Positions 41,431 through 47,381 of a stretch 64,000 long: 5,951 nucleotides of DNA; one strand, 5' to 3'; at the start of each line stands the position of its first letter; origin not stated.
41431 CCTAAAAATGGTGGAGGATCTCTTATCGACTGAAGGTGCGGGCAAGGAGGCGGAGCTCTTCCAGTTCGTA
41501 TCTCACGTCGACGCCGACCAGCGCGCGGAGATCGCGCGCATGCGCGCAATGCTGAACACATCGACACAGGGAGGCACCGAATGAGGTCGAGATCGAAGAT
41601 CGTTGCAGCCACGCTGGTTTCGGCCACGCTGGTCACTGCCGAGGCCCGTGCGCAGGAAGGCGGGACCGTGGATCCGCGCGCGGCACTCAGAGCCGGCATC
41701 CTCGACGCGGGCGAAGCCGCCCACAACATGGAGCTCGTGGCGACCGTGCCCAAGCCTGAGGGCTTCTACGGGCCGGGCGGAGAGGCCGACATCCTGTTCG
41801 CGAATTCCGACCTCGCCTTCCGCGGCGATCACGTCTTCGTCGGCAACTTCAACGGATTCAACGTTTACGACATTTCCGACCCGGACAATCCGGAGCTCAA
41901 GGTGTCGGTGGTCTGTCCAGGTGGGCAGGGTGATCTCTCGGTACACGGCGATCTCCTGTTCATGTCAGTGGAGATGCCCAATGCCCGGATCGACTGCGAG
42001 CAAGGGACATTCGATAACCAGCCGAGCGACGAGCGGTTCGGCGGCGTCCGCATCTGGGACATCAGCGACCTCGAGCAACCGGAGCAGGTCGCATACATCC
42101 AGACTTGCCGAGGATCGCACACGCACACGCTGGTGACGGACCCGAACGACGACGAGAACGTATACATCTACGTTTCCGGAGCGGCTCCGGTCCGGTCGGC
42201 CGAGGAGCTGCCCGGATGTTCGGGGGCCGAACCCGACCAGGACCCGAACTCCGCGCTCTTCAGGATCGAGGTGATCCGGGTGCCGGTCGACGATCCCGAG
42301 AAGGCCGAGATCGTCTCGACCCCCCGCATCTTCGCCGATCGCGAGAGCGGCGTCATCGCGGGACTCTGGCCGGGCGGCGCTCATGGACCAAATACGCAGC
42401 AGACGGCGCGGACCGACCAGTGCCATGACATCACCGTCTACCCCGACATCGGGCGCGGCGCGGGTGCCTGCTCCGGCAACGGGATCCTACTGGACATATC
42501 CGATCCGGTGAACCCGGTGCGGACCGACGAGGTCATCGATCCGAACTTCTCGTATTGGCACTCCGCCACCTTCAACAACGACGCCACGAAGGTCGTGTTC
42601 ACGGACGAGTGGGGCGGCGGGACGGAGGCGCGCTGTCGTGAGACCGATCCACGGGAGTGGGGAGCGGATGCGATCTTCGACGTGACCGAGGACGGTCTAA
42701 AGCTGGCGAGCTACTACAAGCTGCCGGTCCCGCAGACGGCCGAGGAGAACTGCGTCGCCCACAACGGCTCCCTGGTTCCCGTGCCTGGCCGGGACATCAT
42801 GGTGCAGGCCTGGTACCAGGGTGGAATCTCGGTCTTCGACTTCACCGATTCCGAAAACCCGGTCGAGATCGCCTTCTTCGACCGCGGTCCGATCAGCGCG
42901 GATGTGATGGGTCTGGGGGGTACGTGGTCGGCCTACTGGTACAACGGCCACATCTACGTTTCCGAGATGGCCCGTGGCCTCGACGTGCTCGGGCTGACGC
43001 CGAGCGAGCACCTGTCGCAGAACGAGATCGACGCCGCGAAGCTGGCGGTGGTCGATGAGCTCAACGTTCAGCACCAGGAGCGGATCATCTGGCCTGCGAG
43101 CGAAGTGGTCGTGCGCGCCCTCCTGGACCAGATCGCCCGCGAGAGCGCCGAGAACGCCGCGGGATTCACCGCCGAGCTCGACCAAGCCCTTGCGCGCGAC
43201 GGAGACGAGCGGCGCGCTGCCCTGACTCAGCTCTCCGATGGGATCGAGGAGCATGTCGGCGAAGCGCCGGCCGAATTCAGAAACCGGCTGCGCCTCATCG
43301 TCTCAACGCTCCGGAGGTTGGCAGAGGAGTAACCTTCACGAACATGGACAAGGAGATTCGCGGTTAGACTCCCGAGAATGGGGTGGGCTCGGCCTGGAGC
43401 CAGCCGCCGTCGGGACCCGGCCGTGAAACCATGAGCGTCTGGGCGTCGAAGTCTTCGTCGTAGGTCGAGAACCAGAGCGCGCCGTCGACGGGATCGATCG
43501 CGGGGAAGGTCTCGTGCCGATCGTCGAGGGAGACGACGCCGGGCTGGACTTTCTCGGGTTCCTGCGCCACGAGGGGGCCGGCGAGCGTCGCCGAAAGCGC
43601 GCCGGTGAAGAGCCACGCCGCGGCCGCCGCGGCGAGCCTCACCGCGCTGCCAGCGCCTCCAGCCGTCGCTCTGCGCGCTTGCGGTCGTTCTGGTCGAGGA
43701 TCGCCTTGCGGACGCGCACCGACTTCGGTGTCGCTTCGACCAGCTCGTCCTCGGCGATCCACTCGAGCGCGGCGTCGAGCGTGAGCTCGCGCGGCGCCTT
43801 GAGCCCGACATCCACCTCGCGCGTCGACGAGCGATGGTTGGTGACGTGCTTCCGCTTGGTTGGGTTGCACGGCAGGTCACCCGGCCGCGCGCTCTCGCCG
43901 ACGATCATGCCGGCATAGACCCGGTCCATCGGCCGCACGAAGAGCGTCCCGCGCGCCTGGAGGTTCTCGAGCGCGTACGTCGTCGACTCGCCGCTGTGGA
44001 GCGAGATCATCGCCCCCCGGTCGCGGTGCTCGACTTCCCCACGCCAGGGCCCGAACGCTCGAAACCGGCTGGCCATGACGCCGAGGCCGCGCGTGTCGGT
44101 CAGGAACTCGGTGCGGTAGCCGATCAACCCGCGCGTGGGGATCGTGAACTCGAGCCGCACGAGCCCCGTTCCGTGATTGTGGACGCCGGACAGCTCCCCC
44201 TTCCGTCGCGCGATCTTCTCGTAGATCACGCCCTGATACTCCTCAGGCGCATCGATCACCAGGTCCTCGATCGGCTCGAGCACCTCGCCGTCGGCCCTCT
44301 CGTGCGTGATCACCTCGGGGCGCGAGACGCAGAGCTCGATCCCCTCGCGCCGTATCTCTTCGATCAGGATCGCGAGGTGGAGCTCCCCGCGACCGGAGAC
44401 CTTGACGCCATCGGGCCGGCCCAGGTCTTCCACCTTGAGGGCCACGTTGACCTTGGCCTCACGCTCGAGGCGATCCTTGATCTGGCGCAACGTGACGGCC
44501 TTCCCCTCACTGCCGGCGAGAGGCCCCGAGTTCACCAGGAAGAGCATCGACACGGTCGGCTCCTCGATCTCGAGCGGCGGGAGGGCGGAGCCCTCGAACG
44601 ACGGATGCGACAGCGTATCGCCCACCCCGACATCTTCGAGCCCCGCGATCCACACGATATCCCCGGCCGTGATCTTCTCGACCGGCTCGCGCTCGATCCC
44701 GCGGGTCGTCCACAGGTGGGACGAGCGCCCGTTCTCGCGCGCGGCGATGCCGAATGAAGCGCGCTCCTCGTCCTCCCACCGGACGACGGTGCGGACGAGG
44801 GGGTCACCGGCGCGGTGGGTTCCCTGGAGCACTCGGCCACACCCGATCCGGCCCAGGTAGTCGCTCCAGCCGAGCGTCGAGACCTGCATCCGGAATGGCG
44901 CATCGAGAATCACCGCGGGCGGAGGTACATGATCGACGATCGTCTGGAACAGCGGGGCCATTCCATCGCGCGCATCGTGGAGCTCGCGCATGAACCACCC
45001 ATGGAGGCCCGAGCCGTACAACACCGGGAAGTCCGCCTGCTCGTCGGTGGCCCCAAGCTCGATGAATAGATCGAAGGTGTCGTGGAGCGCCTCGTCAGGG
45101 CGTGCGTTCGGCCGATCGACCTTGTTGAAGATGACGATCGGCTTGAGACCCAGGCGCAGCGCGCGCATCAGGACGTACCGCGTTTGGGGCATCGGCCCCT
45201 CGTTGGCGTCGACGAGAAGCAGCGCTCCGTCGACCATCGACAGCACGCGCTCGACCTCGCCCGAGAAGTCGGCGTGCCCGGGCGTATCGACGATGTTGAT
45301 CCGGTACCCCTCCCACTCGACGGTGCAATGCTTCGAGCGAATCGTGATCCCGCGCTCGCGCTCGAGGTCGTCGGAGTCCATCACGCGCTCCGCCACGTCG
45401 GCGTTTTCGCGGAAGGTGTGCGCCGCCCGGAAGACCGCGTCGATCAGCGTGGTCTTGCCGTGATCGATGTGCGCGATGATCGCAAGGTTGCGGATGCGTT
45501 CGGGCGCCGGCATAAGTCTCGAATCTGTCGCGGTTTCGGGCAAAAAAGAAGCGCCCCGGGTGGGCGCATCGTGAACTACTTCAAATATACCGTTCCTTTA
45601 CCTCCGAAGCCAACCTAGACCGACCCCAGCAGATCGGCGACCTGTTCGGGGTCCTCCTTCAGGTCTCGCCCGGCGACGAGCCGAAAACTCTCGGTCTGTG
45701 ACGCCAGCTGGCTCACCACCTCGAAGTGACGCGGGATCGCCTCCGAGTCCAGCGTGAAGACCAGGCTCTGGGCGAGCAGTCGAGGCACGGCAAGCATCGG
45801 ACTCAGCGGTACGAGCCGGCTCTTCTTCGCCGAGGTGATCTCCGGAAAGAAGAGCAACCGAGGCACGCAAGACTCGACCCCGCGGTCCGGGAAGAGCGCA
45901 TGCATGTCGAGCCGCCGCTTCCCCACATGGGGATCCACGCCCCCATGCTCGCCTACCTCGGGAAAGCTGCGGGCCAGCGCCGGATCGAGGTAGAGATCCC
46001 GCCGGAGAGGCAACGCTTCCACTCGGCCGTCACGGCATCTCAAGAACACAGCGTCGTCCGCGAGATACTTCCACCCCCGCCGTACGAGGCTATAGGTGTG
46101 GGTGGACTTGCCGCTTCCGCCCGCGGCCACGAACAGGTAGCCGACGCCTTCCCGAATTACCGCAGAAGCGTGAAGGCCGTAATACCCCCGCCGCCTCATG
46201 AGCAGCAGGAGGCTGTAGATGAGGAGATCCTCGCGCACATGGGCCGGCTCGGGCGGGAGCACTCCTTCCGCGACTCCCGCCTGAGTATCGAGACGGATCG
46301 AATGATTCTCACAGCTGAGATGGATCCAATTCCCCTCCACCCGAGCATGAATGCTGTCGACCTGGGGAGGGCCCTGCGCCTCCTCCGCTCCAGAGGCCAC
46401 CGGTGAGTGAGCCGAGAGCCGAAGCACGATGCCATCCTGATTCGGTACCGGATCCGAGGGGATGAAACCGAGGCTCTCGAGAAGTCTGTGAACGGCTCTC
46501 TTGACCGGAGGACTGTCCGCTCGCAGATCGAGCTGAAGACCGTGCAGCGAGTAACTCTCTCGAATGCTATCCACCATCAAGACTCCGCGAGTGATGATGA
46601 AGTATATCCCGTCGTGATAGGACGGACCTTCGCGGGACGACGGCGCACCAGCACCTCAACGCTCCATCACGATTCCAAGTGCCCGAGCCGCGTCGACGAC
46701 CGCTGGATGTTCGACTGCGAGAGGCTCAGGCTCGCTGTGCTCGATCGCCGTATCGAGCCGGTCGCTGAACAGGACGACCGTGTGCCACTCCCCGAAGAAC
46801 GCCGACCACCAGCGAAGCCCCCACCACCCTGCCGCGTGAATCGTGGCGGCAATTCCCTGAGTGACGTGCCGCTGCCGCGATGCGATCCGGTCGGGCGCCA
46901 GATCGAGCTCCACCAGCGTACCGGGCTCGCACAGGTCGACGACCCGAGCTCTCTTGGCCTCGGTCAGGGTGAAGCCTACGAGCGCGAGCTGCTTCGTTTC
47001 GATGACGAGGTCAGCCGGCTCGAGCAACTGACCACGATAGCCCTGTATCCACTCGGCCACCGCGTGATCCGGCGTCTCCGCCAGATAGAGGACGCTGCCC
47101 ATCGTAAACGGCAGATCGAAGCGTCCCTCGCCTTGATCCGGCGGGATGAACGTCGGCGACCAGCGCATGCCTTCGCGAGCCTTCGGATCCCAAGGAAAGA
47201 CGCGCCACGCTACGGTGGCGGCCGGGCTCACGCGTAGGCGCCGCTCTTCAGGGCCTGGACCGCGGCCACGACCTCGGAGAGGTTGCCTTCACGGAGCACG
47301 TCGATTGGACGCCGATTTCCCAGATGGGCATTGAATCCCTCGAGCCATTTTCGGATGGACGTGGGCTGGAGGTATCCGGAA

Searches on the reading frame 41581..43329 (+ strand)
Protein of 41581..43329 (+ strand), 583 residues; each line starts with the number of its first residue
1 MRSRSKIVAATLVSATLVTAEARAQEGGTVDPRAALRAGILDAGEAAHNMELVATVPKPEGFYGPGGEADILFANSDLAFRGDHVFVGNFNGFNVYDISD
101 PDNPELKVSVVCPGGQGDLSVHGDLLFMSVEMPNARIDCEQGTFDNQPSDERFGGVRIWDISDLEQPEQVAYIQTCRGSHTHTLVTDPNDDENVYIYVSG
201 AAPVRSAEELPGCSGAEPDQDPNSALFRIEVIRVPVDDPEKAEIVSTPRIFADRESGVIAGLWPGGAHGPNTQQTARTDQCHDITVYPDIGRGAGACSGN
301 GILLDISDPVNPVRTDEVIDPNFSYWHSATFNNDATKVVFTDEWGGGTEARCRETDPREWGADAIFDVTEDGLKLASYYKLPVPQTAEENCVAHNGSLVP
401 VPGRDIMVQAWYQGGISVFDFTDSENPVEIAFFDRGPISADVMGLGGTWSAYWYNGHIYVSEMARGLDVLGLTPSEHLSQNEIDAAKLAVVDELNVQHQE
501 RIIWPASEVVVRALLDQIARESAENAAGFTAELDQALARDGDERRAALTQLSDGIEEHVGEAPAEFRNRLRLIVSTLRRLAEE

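Call 74: search_protein_families(library=pfam, proteins=[window:41581-43329:+], max_evalue=0.001)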
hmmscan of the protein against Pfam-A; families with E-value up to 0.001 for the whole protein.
window:41581-43329:+ (583 aa): 1 family
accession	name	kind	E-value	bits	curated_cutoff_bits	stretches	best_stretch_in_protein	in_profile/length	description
PF08309.17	LVIVD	-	1.1e-05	25.2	20.2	1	76-110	5-40/42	LVIVD repeat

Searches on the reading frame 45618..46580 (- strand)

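Call 74: search_protein_families(library=pfam, proteins=[window:45618-46580:-], max_evalue=0.001)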
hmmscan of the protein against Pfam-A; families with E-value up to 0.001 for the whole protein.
window:45618-46580:- (321 aa): 1 family
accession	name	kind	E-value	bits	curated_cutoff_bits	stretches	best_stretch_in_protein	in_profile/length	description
PF07475.17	Hpr_kinase_C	-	0.00017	21.6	33.3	1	137-184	10-57/171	HPr Serine kinase C-terminal domain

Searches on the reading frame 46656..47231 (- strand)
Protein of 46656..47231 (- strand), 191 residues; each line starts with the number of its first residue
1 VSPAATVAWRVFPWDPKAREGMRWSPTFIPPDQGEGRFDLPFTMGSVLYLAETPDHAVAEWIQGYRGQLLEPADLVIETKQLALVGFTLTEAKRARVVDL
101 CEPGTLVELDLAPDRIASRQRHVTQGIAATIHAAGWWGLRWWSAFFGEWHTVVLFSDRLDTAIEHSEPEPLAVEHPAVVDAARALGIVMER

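Call 77: search_protein_families(library=pfam, proteins=[window:46656-47231:-], max_evalue=0.001)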
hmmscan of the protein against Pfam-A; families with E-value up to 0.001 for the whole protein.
window:46656-47231:- (191 aa): 1 family
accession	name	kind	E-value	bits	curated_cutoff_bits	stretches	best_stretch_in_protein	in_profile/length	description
PF08808.17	RES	-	9.3e-13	48.9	23.2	1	23-171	11-154/157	RES domain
